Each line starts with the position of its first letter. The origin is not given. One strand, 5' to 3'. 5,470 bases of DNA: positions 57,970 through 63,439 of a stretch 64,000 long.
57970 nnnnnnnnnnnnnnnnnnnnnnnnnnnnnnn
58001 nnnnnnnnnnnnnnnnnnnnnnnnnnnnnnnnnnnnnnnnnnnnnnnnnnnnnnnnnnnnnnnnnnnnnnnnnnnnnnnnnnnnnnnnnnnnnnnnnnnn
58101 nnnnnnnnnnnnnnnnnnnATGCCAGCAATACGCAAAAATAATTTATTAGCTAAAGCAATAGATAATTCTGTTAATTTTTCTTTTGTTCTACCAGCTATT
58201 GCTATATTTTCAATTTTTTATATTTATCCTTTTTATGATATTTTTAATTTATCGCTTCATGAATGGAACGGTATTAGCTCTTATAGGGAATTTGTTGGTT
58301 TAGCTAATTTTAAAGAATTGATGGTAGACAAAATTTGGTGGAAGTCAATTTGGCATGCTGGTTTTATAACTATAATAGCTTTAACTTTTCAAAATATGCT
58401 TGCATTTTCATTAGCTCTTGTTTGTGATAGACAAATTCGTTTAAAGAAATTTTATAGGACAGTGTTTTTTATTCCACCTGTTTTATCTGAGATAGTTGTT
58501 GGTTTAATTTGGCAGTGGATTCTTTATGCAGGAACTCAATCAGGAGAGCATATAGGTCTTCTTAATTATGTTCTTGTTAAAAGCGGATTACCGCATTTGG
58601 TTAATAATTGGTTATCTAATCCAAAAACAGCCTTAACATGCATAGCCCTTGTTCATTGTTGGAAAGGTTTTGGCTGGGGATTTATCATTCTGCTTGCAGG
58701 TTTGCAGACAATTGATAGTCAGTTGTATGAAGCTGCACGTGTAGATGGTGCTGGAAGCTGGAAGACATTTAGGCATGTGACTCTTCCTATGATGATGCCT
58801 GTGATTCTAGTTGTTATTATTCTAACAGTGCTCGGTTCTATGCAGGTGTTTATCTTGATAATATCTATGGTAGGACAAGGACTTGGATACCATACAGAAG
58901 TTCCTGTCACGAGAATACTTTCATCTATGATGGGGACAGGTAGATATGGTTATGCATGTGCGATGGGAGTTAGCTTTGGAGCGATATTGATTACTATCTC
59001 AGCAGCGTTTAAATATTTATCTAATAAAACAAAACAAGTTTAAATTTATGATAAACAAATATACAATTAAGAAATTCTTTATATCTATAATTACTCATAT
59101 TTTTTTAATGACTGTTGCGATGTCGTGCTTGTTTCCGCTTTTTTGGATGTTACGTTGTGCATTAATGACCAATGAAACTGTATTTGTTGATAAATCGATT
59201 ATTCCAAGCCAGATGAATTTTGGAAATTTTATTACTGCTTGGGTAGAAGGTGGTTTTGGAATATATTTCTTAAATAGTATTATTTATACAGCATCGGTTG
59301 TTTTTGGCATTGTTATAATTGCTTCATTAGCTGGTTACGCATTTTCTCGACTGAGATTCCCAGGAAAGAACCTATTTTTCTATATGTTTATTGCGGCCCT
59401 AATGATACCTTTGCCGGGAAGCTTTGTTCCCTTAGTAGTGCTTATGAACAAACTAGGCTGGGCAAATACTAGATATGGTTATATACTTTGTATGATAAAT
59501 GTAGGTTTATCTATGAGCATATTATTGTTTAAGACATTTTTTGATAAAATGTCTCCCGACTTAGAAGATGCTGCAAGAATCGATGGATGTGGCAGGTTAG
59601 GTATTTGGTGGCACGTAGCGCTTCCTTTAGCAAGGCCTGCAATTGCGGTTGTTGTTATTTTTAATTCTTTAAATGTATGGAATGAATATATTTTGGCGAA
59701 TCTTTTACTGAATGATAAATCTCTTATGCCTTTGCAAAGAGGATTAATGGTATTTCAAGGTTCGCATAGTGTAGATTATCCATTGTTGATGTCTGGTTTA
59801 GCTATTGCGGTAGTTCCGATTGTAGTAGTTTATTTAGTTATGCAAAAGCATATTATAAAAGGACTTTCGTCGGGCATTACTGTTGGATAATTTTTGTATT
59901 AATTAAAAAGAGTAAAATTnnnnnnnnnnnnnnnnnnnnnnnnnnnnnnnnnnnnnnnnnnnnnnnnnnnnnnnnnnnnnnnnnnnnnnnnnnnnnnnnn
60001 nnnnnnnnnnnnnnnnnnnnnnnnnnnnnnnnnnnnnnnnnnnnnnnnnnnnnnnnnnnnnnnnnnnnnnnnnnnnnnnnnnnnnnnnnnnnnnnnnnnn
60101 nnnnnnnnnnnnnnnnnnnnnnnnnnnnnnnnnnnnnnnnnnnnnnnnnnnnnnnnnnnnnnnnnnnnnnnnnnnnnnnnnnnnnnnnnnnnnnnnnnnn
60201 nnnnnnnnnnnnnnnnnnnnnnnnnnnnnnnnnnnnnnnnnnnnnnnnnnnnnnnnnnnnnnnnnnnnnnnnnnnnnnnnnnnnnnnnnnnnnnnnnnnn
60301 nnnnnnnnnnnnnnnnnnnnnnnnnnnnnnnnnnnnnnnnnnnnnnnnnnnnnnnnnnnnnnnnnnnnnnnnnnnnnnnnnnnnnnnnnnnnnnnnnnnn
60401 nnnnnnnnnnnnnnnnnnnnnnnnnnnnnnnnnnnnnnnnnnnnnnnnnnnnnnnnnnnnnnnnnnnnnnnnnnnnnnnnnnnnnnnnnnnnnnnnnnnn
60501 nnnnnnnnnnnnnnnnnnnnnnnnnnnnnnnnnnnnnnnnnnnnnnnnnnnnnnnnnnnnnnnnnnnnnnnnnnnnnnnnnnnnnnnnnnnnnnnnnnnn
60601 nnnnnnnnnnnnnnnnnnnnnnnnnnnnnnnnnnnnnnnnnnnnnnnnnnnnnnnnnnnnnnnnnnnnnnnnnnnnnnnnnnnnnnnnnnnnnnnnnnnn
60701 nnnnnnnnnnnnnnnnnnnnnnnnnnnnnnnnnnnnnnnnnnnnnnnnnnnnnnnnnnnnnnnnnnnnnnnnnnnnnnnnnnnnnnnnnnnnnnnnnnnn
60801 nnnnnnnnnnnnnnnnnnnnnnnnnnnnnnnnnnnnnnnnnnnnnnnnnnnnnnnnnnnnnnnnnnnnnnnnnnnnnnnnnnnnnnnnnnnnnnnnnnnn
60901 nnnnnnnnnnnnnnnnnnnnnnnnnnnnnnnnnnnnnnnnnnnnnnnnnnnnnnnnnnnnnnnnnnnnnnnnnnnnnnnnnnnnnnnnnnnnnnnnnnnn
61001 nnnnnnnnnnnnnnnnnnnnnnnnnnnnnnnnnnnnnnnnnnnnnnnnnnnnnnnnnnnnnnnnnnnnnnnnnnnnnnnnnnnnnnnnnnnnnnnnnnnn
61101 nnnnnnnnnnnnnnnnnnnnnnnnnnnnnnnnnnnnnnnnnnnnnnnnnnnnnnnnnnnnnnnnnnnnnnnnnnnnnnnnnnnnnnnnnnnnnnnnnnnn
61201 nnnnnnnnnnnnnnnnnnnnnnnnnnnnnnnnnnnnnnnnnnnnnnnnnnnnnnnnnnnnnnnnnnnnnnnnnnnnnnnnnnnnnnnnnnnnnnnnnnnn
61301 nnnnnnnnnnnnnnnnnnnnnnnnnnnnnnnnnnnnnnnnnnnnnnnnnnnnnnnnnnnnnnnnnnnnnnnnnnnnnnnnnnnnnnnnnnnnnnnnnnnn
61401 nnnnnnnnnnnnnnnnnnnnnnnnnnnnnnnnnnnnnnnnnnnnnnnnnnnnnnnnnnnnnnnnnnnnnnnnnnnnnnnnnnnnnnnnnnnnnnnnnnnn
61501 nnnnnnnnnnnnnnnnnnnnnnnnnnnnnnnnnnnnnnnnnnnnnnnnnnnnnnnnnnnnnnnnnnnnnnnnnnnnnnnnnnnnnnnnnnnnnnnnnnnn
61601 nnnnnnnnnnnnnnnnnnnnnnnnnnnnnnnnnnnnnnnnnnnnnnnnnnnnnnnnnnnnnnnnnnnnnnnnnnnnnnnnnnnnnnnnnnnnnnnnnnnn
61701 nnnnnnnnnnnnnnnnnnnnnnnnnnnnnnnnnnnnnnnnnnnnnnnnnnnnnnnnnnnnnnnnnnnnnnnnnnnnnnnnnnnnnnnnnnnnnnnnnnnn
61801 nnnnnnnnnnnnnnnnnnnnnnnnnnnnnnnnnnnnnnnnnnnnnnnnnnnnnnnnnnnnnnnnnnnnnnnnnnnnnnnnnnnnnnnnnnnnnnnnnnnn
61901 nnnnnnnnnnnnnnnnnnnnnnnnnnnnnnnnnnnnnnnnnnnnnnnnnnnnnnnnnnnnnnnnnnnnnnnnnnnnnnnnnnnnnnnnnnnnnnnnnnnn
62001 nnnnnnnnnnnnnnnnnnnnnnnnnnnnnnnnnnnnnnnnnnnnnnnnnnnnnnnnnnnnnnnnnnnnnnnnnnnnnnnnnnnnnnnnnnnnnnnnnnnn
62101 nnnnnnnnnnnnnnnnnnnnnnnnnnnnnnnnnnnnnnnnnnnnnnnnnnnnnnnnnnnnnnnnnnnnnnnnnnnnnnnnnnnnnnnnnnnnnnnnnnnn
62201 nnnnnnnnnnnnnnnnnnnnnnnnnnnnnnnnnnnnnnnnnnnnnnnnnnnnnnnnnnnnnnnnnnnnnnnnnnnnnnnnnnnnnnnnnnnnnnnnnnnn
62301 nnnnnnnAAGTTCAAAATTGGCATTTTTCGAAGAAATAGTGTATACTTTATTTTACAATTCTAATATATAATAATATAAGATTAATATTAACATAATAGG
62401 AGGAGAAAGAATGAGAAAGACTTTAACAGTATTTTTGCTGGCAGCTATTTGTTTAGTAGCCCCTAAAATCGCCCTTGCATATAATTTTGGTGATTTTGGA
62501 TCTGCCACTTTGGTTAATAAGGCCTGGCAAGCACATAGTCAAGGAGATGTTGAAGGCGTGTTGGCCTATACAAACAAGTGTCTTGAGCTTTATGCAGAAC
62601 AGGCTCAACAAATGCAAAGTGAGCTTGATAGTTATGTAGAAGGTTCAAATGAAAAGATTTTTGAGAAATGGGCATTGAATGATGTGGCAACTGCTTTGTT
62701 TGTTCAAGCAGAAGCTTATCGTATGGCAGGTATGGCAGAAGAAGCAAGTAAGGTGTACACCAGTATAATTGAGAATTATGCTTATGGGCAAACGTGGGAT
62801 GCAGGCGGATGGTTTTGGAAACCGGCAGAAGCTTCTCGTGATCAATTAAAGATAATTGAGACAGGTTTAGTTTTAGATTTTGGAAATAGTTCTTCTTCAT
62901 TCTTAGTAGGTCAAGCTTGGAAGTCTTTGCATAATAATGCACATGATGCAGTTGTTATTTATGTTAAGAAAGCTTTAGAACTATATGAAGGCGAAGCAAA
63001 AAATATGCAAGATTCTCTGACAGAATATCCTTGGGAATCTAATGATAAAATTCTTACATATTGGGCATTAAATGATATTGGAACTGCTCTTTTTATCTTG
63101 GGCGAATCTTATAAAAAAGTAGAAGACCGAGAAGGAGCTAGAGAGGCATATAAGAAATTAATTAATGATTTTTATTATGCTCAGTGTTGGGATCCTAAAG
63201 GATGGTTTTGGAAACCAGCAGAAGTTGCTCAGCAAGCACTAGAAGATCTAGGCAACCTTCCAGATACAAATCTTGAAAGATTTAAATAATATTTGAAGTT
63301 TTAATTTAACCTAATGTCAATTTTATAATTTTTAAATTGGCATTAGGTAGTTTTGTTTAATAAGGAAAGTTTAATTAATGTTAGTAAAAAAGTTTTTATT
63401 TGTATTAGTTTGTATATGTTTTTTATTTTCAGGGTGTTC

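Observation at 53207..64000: c-di-GMP-linked glycan utilisation locus: two stand-alone PilZ genes, a GH94-like enzyme, an ABC sugar transporter, a GH-A hydrolase, a repeat-domain paralogue and a lipoprotein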

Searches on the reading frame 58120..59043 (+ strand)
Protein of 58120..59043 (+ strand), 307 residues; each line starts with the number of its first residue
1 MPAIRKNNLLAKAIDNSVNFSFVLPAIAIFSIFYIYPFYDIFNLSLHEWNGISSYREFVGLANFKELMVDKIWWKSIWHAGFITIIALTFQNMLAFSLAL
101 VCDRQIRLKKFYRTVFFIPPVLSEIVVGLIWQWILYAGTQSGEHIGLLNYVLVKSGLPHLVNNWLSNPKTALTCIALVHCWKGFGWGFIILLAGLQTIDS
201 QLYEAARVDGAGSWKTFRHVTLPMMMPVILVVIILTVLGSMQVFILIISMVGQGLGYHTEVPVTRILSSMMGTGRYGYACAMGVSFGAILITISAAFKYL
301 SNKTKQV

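Call 3: search_protein_families(library=pfam, proteins=[window:58120-59043:+], max_evalue=0.01)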
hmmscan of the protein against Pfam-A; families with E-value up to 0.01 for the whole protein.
window:58120-59043:+ (307 aa): 1 family
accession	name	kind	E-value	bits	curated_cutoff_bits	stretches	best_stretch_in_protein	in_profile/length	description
PF00528.27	BPD_transp_1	-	8.6e-22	78.2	26.4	1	95-304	5-182/184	Binding-protein-dependent transport system inner membrane component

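Call 4: search_protein_families(library=ncbifam, proteins=[window:58120-59043:+], max_evalue=0.01)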
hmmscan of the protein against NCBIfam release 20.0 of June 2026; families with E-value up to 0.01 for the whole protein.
window:58120-59043:+ (307 aa): 24 families
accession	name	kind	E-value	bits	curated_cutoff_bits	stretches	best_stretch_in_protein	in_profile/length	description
NF040931.1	ABC_arch_GlcT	equivalog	3.5e-26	92.5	360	1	23-287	2-257/278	glucose ABC transporter permease GlcT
NF007852.0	PRK10561.1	equivalog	4.8e-24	85.7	335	1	18-254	13-241/295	sn-glycerol-3-phosphate ABC transporter permease UgpA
TIGR03262.1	PhnU2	equivalog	1.9e-16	59.9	593.25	1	21-237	5-198/546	putative 2-aminoethylphosphonate ABC transporter permease subunit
NF008232.0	PRK10999.1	equivalog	5.8e-16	58.3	392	1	55-248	261-451/520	maltose ABC transporter permease MalF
TIGR01581.1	Mo_ABC_porter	hypoth_equivalog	1.1e-10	41.4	210.3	1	61-263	7-194/225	ABC transporter permease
NF011624.0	PRK15050.1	equivalog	1.2e-10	41.1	247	2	191-296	180-281/297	2-aminoethylphosphonate ABC transporter permease subunit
NF008231.0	PRK10998.1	equivalog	1.4e-10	41.3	261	1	195-243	181-229/296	maltose ABC transporter permease MalG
TIGR03226.1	PhnU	equivalog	3.3e-08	33.4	283.45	1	191-303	198-306/311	2-aminoethylphosphonate ABC transporter permease subunit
NF006939.0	PRK09421.1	equivalog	9e-08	31.8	262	1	194-253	115-174/230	molybdate ABC transporter permease subunit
TIGR00969.1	3a0106s02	subfamily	3.8e-07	29.8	240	1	195-292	166-257/272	sulfate ABC transporter permease subunit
NF007044.0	PRK09497.1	equivalog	5.3e-07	29.4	348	1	27-252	16-230/285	spermidine/putrescine ABC transporter permease PotB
NF040839.1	tungstate_WtpB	equivalog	7.6e-07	29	340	1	64-247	37-200/251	tungstate ABC transporter permease WtpB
NF007047.0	PRK09500.1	equivalog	8.4e-07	28.8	326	1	178-271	134-222/257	spermidine/putrescine ABC transporter permease PotC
NF040932.1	ABC_arch_GlcU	equivalog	1.4e-06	28.1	340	1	195-250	156-211/272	glucose ABC transporter permease GlcU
NF040733.1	ABC_perm_U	equivalog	2.8e-06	27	295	1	192-259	140-208/251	ABC transporter permease subunit SaoP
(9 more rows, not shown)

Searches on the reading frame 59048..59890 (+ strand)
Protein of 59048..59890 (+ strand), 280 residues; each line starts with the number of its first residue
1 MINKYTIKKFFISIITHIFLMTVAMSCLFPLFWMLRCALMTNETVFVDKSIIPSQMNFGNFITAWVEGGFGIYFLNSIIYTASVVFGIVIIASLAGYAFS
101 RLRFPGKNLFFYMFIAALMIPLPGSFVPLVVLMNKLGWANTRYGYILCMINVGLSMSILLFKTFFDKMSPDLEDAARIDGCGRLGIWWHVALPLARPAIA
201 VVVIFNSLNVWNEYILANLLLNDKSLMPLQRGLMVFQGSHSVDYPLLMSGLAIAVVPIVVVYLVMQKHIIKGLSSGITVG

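Call 3: search_protein_families(library=pfam, proteins=[window:59048-59890:+], max_evalue=0.01)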
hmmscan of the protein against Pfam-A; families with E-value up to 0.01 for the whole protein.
window:59048-59890:+ (280 aa): 1 family
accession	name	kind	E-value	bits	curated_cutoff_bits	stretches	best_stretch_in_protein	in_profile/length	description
PF00528.27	BPD_transp_1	-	1.8e-17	64.1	26.4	1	89-273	2-182/184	Binding-protein-dependent transport system inner membrane component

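Call 4: search_protein_families(library=ncbifam, proteins=[window:59048-59890:+], max_evalue=0.01)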
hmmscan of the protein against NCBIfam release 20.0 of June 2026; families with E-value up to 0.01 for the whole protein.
window:59048-59890:+ (280 aa): 9 families
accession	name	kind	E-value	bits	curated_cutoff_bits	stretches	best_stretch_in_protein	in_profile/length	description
NF008210.0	PRK10973.1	equivalog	3.7e-34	118.7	297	1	11-274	7-277/281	sn-glycerol-3-phosphate ABC transporter permease UgpE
NF040932.1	ABC_arch_GlcU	equivalog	3.1e-26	92.6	340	1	14-274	3-265/272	glucose ABC transporter permease GlcU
NF008231.0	PRK10998.1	equivalog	7.4e-26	91.4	261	1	13-276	13-292/296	maltose ABC transporter permease MalG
TIGR01581.1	Mo_ABC_porter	hypoth_equivalog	7.7e-08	32.1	210.3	1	83-204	33-165/225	ABC transporter permease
TIGR02141.1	modB_ABC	equivalog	2e-06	27.6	182.6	1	88-202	14-140/208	molybdate ABC transporter permease subunit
NF040839.1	tungstate_WtpB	equivalog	5.1e-05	23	340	1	76-205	47-188/251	tungstate ABC transporter permease WtpB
NF007047.0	PRK09500.1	equivalog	5.2e-05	23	326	1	88-204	74-190/257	spermidine/putrescine ABC transporter permease PotC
TIGR00969.1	3a0106s02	subfamily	0.00022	20.8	240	1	84-267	78-267/272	sulfate ABC transporter permease subunit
TIGR03262.1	PhnU2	equivalog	0.0025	16.5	593.25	1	18-200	9-191/546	putative 2-aminoethylphosphonate ABC transporter permease subunit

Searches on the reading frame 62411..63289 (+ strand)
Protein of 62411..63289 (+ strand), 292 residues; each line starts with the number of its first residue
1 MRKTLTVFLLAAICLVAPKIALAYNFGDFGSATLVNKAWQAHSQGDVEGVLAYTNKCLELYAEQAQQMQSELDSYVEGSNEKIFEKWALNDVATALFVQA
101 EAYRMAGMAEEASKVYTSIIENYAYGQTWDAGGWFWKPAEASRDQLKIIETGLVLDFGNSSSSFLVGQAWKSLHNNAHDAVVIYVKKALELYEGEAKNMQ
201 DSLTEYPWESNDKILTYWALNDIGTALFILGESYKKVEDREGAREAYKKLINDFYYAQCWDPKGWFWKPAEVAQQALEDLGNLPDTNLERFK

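Call 3: search_protein_families(library=pfam, proteins=[window:62411-63289:+], max_evalue=0.01)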
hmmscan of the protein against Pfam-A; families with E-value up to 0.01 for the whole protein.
window:62411-63289:+ (292 aa): 6 families
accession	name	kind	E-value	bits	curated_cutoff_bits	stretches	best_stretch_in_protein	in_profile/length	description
PF13174.12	TPR_6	-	4.5e-09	36.8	26.3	1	226-254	2-30/33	Tetratricopeptide repeat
PF07719.23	TPR_2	-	2.7e-07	30.6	27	0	226-251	3-28/34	Tetratricopeptide repeat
PF13424.12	TPR_12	-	0.0007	20.2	30.1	0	91-123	43-75/77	Tetratricopeptide repeat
PF00515.34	TPR_1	-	0.0012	19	27.8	0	33-61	3-31/34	Tetratricopeptide repeat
PF04740.18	LXG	-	0.0047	17.3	26.5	0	49-95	61-107/202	LXG domain of WXG superfamily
PF13428.12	TPR_14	-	0.0079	17.2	23.5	0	96-123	4-31/44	Tetratricopeptide repeat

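Call 4: search_protein_families(library=ncbifam, proteins=[window:62411-63289:+], max_evalue=0.01)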
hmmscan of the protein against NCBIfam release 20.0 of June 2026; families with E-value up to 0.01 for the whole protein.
window:62411-63289:+ (292 aa): 2 families
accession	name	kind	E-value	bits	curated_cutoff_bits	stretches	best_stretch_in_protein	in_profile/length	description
TIGR02795.1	tol_pal_ybgF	equivalog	0.002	18.7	90.1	0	224-254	76-106/119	tol-pal system protein YbgF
TIGR03302.1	OM_YfiO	subfamily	0.0065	16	81.4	0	90-124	200-234/239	outer membrane protein assembly factor BamD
